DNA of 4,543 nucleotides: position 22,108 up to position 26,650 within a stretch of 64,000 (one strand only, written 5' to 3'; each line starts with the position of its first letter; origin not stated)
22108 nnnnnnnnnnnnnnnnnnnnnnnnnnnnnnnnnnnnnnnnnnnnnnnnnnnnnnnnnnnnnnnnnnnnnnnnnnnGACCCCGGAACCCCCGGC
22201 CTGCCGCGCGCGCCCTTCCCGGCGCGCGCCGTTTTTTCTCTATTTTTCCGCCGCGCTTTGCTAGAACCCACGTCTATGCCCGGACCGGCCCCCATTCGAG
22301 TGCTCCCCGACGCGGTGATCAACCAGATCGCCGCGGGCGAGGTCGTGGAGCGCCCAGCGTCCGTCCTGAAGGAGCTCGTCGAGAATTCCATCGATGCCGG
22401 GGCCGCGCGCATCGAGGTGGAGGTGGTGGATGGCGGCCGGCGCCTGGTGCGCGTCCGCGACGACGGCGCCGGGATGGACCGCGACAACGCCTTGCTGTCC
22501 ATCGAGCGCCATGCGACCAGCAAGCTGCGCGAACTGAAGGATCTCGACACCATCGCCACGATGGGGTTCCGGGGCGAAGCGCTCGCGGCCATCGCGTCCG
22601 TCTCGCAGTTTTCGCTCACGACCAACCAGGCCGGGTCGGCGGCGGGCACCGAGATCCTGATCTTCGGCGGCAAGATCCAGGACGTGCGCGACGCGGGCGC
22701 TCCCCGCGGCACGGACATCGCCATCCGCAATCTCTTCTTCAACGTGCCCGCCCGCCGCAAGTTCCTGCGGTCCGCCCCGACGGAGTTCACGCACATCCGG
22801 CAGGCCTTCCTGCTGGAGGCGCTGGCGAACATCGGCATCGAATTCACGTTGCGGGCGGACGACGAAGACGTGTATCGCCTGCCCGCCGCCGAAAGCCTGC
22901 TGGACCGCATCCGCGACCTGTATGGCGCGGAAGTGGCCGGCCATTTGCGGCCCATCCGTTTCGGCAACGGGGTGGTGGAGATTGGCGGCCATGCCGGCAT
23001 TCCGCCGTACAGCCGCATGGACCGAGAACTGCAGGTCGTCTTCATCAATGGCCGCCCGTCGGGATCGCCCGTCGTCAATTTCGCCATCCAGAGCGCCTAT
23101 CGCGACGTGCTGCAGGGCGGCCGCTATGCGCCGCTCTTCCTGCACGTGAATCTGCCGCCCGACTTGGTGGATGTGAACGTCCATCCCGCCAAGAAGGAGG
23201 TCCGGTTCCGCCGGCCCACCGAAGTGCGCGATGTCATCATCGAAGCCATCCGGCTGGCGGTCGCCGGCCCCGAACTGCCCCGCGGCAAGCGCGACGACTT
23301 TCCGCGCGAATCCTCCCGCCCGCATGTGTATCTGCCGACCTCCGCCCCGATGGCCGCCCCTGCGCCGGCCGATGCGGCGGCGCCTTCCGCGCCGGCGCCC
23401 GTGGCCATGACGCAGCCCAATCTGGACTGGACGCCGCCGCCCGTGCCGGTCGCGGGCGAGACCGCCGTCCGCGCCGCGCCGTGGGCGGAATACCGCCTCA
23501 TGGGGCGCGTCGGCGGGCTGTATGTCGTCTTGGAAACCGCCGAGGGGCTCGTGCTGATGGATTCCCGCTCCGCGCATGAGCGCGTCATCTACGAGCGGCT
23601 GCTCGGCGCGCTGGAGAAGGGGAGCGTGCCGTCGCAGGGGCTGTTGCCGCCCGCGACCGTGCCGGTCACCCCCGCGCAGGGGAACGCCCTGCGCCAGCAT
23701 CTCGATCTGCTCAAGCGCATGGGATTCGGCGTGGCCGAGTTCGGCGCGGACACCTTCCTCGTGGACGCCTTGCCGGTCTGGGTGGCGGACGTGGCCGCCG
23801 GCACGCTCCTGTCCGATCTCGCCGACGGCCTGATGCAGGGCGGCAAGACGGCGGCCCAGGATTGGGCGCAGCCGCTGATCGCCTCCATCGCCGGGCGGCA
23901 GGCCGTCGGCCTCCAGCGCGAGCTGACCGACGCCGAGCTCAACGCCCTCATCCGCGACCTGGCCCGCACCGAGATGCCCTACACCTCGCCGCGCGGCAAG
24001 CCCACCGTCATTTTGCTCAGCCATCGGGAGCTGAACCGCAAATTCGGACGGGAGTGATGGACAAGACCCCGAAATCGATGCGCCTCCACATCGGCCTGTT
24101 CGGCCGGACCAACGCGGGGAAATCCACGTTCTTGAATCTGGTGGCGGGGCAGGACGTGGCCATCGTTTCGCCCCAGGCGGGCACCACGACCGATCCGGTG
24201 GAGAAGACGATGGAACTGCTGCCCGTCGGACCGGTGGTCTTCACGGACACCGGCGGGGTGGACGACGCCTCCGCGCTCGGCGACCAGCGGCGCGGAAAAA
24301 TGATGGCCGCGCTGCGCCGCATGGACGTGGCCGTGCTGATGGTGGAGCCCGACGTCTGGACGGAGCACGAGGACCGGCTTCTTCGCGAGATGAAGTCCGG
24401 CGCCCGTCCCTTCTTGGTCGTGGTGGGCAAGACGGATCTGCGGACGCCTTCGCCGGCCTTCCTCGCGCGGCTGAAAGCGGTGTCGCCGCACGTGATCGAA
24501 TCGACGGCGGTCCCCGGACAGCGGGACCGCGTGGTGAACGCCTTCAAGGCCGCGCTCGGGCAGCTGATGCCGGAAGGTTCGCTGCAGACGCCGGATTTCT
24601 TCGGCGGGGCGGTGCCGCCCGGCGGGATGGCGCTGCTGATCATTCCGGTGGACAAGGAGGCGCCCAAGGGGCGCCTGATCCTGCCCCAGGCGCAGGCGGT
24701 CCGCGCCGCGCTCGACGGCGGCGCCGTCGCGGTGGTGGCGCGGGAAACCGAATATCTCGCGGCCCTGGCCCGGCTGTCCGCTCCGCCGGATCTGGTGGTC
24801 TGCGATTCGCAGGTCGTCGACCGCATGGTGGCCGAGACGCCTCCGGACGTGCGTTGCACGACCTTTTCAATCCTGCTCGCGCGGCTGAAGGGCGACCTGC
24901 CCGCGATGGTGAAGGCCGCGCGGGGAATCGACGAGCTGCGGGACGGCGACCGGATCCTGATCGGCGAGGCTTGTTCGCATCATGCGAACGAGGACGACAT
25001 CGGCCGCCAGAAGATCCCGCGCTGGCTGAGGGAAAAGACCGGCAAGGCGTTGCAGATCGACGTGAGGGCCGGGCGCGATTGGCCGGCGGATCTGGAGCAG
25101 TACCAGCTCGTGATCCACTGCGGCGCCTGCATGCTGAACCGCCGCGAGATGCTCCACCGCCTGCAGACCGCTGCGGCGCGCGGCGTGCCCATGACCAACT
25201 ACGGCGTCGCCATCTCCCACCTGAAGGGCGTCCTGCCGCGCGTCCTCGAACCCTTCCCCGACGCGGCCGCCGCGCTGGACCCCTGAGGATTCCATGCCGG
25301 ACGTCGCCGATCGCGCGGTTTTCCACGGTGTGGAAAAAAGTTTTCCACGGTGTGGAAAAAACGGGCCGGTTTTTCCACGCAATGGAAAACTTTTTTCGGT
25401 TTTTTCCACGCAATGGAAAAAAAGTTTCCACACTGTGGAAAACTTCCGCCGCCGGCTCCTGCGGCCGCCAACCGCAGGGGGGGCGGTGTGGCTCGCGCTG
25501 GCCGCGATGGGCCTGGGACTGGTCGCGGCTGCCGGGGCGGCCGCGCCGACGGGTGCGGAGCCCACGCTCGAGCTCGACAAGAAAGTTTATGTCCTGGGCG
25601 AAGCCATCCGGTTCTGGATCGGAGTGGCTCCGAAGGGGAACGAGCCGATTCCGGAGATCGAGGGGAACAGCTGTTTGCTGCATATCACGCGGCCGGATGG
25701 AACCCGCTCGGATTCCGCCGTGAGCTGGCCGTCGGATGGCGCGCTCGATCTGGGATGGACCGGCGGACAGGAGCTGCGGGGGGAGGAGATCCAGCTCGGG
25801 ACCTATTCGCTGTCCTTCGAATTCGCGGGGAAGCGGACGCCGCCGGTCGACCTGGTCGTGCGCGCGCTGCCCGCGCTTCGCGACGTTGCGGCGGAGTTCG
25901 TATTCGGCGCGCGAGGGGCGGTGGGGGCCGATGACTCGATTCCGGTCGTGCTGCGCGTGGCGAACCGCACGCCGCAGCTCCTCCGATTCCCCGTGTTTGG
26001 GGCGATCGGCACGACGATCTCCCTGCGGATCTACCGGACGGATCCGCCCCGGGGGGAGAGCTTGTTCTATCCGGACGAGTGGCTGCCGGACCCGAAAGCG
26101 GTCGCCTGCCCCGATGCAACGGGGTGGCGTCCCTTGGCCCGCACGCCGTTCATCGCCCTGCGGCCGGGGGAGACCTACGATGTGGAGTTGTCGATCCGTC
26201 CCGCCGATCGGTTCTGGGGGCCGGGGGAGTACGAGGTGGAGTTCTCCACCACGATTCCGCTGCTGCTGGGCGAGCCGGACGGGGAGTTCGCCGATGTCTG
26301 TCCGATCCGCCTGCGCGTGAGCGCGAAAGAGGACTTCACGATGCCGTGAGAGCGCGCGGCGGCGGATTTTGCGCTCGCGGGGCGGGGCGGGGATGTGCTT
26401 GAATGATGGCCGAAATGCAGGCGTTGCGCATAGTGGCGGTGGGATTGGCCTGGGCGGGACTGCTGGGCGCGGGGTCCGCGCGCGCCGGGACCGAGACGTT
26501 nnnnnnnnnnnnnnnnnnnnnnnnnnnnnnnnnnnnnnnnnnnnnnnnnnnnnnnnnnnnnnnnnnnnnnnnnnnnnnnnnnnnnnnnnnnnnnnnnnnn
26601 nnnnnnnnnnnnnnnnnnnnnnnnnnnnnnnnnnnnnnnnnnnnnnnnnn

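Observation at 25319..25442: Five-copy array of the palindrome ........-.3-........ (ten DnaA-box-like half sites) between hydF and a secreted-protein gene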

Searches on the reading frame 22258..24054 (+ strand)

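Call 59: search_protein_families(library=pfam, proteins=[window:22258-24054:+], max_evalue=0.01)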
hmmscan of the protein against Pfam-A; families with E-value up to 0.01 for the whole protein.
window:22258-24054:+ (599 aa): 4 families
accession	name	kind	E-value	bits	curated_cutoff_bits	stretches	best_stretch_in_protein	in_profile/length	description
PF01119.25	DNA_mis_repair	-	3.1e-29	101.5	26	1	218-334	1-117/119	DNA mismatch repair protein, C-terminal domain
PF08676.16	MutL_C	-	5.2e-28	98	25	1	417-551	3-137/142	MutL C terminal dimerisation domain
PF13589.12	HATPase_c_3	-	1.5e-11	44.9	25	1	34-127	4-97/137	Histidine kinase-, DNA gyrase B-, and HSP90-like ATPase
PF02518.31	HATPase_c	-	1.7e-06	28.9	26.4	1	31-87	4-63/111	Histidine kinase-, DNA gyrase B-, and HSP90-like ATPase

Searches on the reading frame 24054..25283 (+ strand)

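Call 59: search_protein_families(library=pfam, proteins=[window:24054-25283:+], max_evalue=0.01)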
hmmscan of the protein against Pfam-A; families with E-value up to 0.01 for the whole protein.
window:24054-25283:+ (410 aa): 4 families
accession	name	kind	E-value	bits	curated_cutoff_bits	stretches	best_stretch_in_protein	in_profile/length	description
PF18133.7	HydF_tetramer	-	4.8e-46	155.9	22.6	1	285-400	3-118/118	Hydrogen maturase F tetramerization domain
PF18128.7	HydF_dimer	-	3.5e-34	117.3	23.4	1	184-280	3-99/99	Hydrogen maturase F dimerization domain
PF01926.29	MMR_HSR1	-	2.9e-18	66.5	21.9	1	13-125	2-112/113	50S ribosome-binding GTPase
PF00350.29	Dynamin_N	-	3.8e-05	24.2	27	1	13-44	1-32/168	Dynamin family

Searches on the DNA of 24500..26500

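Call 10: search_rna_families(source=window, start=24500, end=26500, threshold=evalue, max_evalue=1)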
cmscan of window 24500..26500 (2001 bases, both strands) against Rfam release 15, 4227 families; matches with E-value up to 1: 2.
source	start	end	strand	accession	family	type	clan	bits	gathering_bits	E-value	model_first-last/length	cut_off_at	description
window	25331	25442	-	RF00056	SNORA71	Gene; snRNA; snoRNA; HACA-box;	-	22.7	60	0.15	1-134/134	no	Small nucleolar RNA SNORA71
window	25310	25367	+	RF03640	mir-3747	Gene; miRNA;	-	21.4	63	0.36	1-67/67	no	mir-3747 microRNA precursor family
